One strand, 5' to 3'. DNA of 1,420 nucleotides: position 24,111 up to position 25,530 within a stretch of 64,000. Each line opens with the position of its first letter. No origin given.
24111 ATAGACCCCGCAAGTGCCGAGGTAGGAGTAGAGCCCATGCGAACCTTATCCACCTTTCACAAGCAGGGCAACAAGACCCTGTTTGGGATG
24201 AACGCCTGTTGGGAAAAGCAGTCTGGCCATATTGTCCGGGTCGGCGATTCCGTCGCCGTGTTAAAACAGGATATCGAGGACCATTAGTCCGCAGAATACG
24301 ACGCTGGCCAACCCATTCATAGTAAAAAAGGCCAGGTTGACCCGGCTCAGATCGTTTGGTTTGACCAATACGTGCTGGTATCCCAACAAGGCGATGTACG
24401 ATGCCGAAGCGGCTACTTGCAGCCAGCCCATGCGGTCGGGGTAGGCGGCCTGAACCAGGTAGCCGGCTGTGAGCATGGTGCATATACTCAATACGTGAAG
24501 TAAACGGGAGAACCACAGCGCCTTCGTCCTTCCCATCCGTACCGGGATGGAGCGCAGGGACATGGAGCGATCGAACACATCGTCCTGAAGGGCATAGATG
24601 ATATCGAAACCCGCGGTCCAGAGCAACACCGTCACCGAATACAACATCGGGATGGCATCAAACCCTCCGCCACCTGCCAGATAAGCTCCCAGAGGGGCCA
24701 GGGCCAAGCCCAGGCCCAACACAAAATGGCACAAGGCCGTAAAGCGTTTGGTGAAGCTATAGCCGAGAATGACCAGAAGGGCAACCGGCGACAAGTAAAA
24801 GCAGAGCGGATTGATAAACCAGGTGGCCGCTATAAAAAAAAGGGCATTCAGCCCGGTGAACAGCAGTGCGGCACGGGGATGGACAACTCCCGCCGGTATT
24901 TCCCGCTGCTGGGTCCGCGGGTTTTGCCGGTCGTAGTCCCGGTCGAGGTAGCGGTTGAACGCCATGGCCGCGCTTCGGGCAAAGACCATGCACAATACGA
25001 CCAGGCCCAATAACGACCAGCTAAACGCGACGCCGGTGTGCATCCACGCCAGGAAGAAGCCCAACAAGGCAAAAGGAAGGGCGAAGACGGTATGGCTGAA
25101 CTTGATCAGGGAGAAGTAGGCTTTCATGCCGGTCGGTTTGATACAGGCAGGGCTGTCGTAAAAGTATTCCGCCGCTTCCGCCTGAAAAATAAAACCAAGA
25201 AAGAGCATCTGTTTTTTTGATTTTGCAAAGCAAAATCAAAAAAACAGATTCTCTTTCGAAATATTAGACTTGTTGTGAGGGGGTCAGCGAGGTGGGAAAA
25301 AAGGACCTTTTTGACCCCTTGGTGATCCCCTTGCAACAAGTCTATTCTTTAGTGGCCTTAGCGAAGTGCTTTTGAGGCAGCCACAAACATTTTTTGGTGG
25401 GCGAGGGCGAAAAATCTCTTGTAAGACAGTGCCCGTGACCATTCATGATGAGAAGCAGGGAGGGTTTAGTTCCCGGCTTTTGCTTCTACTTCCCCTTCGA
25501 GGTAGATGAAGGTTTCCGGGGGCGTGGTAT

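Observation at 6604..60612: Dispersed palindromic MITE/REP-like element in at least 12 intergenic regions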

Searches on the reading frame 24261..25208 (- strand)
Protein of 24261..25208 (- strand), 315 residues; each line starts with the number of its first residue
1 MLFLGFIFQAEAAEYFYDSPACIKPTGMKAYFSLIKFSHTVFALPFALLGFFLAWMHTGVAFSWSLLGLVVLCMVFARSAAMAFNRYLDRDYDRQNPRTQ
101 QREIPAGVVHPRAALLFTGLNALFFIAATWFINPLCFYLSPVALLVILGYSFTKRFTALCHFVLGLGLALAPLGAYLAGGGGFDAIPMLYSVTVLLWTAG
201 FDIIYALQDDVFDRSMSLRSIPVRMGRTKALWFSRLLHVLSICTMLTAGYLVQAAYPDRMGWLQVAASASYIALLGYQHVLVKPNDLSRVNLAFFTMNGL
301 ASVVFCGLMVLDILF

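Call 10: search_protein_families(library=pfam, proteins=[window:24261-25208:-])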
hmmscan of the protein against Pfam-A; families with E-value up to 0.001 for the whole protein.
window:24261-25208:- (315 aa): 1 family
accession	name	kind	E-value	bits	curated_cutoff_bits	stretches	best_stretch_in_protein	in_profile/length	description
PF01040.23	UbiA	-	5.1e-52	177.1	34.2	1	44-298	2-248/250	UbiA prenyltransferase family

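Call 50: find_homologous_proteins(query=window:24261-25208:-, max_evalue=1e-60)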
Query window:24261-25208:- (315 aa): 7984 proteins with E <= 1e-60 among 8000 candidates; the best 120 are listed.
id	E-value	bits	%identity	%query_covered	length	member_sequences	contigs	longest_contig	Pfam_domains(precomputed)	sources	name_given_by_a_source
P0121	6.0e-193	658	95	100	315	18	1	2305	PF01040.24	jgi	jgi:4-hydroxybenzoate polyprenyltransferase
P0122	7.2e-165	566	90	91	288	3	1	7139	PF01040.24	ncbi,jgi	jgi:4-hydroxybenzoate polyprenyltransferase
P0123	2.6e-164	564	89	91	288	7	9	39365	PF01040.24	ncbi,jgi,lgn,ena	jgi:4-hydroxybenzoate polyprenyltransferase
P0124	9.7e-133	460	76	91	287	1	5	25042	PF01040.24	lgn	-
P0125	6.1e-128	445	73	91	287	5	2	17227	PF01040.24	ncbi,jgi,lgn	ncbi:MAG: UbiA-like polyprenyltransferase [Haliscomenobacter sp.]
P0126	1.8e-127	443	73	91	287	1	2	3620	PF01040.24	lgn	-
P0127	1.6e-125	437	71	91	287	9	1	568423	PF01040.24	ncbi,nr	ncbi:MAG: UbiA family prenyltransferase [Haliscomenobacter sp.]|nr:UbiA family prenyltransferase [Ha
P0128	3.8e-125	436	71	91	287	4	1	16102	PF01040.24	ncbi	-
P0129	1.3e-124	434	70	91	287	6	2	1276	PF01040.24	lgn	-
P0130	4.0e-123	429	69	91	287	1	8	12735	PF01040.24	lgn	-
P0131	4.4e-123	429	68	91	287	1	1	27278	PF01040.24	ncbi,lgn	-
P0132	5.0e-123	429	68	91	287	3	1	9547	PF01040.24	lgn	-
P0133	6.6e-123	428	70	91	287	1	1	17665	PF01040.24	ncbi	ncbi:MAG: UbiA-like polyprenyltransferase [Saprospiraceae bacterium]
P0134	9.1e-123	428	69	91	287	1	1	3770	PF01040.24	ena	-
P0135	1.1e-122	427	70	91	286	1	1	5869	PF01040.24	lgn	-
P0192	1.7e-117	410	66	91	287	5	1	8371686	PF01040.24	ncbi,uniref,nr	ncbi:UbiA-like polyprenyltransferase [Haliscomenobacter hydrossis]|uniref:4-hydroxybenzoate polypren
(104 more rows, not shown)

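Call 51: find_encoding_contigs(protein=P0123, flank=10000, max_places=5)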
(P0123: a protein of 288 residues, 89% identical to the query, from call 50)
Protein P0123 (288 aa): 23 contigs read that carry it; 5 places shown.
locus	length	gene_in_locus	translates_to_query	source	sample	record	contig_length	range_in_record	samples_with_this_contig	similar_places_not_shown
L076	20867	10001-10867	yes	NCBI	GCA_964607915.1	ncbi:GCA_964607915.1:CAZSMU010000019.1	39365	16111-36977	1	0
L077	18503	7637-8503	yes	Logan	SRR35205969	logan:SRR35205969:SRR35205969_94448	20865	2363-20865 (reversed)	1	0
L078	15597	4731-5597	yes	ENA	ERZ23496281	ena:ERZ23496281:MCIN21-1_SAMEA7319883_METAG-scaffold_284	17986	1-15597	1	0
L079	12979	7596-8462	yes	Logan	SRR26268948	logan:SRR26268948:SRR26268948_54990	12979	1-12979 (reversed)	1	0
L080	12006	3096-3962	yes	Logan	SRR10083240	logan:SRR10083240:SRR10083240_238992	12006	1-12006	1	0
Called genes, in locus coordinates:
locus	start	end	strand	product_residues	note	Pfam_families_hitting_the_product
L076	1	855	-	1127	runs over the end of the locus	PF00580:UvrD-helicase (weak), PF04851:ResIII (weak), PF13086:AAA_11, PF13245:AAA_19, PF13604:AAA_30, PF13086:AAA_11, PF13087:AAA_12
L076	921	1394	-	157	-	PF08328:ASL_C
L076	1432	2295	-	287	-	PF00206:Lyase_1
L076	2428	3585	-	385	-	PF01656:CbiA, PF13500:AAA_26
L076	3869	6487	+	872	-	PF01751:Toprim, PF01131:Topoisom_bac, PF13368:Toprim_C_rpt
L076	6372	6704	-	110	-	-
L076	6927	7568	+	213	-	PF01520:Amidase_3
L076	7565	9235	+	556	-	PF14716:HHH_8, PF00633:HHH (faint), PF14520:HHH_5 (weak), PF02811:PHP (weak)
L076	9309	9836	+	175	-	PF07610:DUF1573, PF22544:HYDIN_VesB_CFA65-like_Ig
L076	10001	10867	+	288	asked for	PF01040:UbiA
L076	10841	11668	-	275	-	PF03476:MOSC_N, PF03473:MOSC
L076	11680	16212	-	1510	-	-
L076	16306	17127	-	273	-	PF06325:PrmA, PF05175:MTS, PF13489:Methyltransf_23, PF13847:Methyltransf_31, PF08241:Methyltransf_11 (faint), PF13649:Methyltransf_25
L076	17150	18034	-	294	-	PF00763:THF_DHG_CYH, PF02882:THF_DHG_CYH_C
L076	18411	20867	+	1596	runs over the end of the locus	PF01483:P_proprotein (faint), PF13573:SprB, PF13585:CHU_C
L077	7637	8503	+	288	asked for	PF01040:UbiA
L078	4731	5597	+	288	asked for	PF01040:UbiA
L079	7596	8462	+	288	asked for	PF01040:UbiA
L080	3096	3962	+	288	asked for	PF01040:UbiA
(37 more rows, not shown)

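Call 52: find_encoding_contigs(protein=P0122, flank=10000, max_places=3)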
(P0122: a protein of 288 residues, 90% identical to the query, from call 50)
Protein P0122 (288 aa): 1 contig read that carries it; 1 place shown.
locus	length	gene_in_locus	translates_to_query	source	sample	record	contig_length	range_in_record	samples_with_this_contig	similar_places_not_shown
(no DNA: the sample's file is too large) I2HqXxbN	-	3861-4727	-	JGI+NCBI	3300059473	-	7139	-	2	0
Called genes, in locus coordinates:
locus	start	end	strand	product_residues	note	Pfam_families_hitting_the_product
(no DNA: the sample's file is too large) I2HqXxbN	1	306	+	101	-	?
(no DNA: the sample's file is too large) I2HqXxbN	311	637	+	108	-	PF11950:DUF3467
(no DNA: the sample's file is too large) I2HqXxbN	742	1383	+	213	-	PF01520:Amidase_3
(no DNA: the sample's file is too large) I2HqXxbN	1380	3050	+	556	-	PF14716:HHH_8, PF00633:HHH (faint), PF14520:HHH_5 (weak), PF02811:PHP (weak)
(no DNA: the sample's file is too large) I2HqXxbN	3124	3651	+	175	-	PF07610:DUF1573, PF22544:HYDIN_VesB_CFA65-like_Ig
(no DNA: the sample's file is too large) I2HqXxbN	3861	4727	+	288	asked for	PF01040:UbiA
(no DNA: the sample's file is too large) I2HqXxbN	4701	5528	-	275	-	PF03476:MOSC_N, PF03473:MOSC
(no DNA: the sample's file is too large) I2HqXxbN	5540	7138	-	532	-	?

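Call 53: find_encoding_contigs(protein=P0124, flank=10000, max_places=3)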
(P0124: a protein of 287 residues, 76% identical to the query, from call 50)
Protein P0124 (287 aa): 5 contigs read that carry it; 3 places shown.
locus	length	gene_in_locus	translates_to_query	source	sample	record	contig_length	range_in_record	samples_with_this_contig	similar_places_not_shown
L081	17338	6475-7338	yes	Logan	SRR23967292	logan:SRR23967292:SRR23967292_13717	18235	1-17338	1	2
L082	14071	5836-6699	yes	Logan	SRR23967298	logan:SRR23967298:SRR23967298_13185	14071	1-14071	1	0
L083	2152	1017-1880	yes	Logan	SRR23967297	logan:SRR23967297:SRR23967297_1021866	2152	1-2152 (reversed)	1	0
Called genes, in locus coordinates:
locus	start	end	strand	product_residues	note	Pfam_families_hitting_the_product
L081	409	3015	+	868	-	PF01751:Toprim, PF01131:Topoisom_bac, PF13368:Toprim_C_rpt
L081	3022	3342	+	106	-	PF11950:DUF3467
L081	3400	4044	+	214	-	PF01520:Amidase_3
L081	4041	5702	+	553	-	PF14716:HHH_8, PF00633:HHH (faint), PF03118:RNA_pol_A_CTD (faint), PF14520:HHH_5, PF02811:PHP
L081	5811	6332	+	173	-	PF07610:DUF1573, PF22544:HYDIN_VesB_CFA65-like_Ig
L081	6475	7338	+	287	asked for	PF01040:UbiA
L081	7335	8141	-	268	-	PF03476:MOSC_N, PF03473:MOSC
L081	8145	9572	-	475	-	PF06824:Glyco_hydro_125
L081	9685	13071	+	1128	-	PF00580:UvrD-helicase (faint), PF04851:ResIII (weak), PF13086:AAA_11, PF13245:AAA_19, PF13604:AAA_30, PF13086:AAA_11, PF13087:AAA_12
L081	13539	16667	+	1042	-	PF13620:CarboxypepD_reg, PF13715:CarbopepD_reg_2, PF07715:Plug, PF00593:TonB_dep_Rec_b-barrel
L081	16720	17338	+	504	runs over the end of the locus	PF12771:SusD-like_2, PF12741:SusD-like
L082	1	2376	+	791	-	?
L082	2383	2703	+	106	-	PF11950:DUF3467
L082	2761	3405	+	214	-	PF01520:Amidase_3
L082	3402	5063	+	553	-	PF14716:HHH_8, PF00633:HHH (faint), PF03118:RNA_pol_A_CTD (faint), PF14520:HHH_5, PF02811:PHP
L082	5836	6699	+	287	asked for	PF01040:UbiA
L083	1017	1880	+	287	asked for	PF01040:UbiA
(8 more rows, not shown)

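Call 61: find_encoding_contigs(protein=P0192, flank=10000, max_places=1)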
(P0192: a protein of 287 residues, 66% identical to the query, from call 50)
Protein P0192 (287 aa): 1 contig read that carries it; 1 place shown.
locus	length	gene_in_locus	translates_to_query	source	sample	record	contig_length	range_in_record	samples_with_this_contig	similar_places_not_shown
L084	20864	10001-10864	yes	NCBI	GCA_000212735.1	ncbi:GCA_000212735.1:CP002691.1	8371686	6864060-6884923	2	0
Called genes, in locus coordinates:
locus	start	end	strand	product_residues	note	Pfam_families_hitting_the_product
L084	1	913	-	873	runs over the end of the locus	PF00176:SNF2-rel_dom, PF04851:ResIII, PF00270:DEAD (weak), PF00271:Helicase_C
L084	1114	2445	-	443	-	PF00206:Lyase_1, PF08328:ASL_C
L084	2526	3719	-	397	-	PF01656:CbiA, PF13500:AAA_26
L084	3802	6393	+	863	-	PF01751:Toprim, PF01131:Topoisom_bac, PF13368:Toprim_C_rpt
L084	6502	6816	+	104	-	PF11950:DUF3467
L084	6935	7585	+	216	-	PF01520:Amidase_3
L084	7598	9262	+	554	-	PF14716:HHH_8, PF03118:RNA_pol_A_CTD (faint), PF14520:HHH_5 (weak), PF02811:PHP (weak)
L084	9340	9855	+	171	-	PF07610:DUF1573, PF22544:HYDIN_VesB_CFA65-like_Ig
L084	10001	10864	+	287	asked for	PF01040:UbiA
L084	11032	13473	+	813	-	PF00515:TPR_1 (faint), PF07719:TPR_2 (faint), PF13181:TPR_8 (faint), PF13431:TPR_17 (faint), PF14559:TPR_19 (weak), PF07676:PD40 (faint), PF13620:CarboxypepD_reg, PF13715:CarbopepD_reg_2 (weak), +1 more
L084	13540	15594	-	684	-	PF02897:Peptidase_S9_N, PF00326:Peptidase_S9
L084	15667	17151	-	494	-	PF00501:AMP-binding, PF13193:AMP-binding_C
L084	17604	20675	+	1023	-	PF02012:BNR (faint), PF13088:BNR_2 (faint), PF15902:Sortilin-Vps10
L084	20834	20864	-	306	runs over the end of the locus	PF03547:Mem_trans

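Call 62: find_encoding_contigs(protein=P0127, flank=10000, max_places=1)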
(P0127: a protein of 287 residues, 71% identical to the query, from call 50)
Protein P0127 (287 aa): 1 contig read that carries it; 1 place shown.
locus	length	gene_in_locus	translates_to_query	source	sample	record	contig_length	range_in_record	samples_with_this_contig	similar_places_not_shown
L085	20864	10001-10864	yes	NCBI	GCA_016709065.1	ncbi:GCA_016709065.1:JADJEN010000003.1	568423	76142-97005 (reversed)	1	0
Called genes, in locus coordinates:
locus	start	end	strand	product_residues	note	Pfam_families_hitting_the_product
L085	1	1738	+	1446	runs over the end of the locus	-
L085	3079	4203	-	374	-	PF01656:CbiA, PF13500:AAA_26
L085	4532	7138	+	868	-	PF01751:Toprim, PF01131:Topoisom_bac, PF13368:Toprim_C_rpt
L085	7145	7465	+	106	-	PF11950:DUF3467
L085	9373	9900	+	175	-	PF22544:HYDIN_VesB_CFA65-like_Ig, PF07610:DUF1573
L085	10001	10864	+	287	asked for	PF01040:UbiA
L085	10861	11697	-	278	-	PF03476:MOSC_N, PF03473:MOSC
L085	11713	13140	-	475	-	PF06824:Glyco_hydro_125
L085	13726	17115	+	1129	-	PF00580:UvrD-helicase (weak), PF04851:ResIII (weak), PF13086:AAA_11, PF13245:AAA_19, PF13604:AAA_30, PF13086:AAA_11, PF13087:AAA_12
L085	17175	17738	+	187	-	-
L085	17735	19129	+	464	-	PF09471:Peptidase_M64, PF18962:Por_Secre_tail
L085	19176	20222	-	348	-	PF00561:Abhydrolase_1, PF12146:Hydrolase_4, PF12697:Abhydrolase_6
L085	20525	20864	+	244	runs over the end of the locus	PF03815:LCCL, PF08642:Rxt3 (weak), PF03815:LCCL, PF08642:Rxt3 (weak)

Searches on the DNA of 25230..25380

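Call 78: search_rna_families(source=window, start=25230, end=25380, threshold=evalue, max_evalue=1)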
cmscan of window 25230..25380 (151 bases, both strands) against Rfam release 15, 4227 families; matches with E-value up to 1: 11.
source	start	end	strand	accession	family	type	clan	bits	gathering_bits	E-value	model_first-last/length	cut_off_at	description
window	25268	25341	+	RF03371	mir-4788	Gene; miRNA;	-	23.4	91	0.018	1-80/80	no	mir-4788 microRNA precursor family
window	25265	25344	+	RF03616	MIR1888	Gene; miRNA;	-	22.8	72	0.018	1-101/101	no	MIR1888 microRNA precursor family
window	25259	25350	-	RF03457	MIR173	Gene; miRNA;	-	20.9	70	0.036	1-102/102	no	MIR173 microRNA precursor family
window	25263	25347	+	RF04279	mir-H20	Gene; miRNA;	CL00141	19.8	99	0.12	1-82/82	no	mir-H20 microRNA precursor family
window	25266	25343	+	RF01916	mir-988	Gene; miRNA;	-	19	72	0.12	1-80/80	no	mir-988 microRNA precursor family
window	25255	25355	+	RF04164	MIR1507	Gene; miRNA;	-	18.7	73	0.048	1-107/107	no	MIR1507 microRNA precursor family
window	25265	25344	-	RF03349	mir-3151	Gene; miRNA;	-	18.1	83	0.67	1-85/85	no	mir-3151 microRNA precursor family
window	25265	25344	-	RF03371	mir-4788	Gene; miRNA;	-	17.1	91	0.72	1-80/80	no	mir-4788 microRNA precursor family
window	25271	25339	+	RF04234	mir-1421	Gene; miRNA;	-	16.9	45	0.5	1-74/74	no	mir-1421 microRNA precursor family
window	25259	25350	+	RF01900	mir-2024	Gene; miRNA;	-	15.7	69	0.84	1-77/77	no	mir-2024 microRNA precursor family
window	25261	25338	-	RF00766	mir-335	Gene; miRNA;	-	15.5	64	0.49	1-92/92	no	mir-335 microRNA precursor family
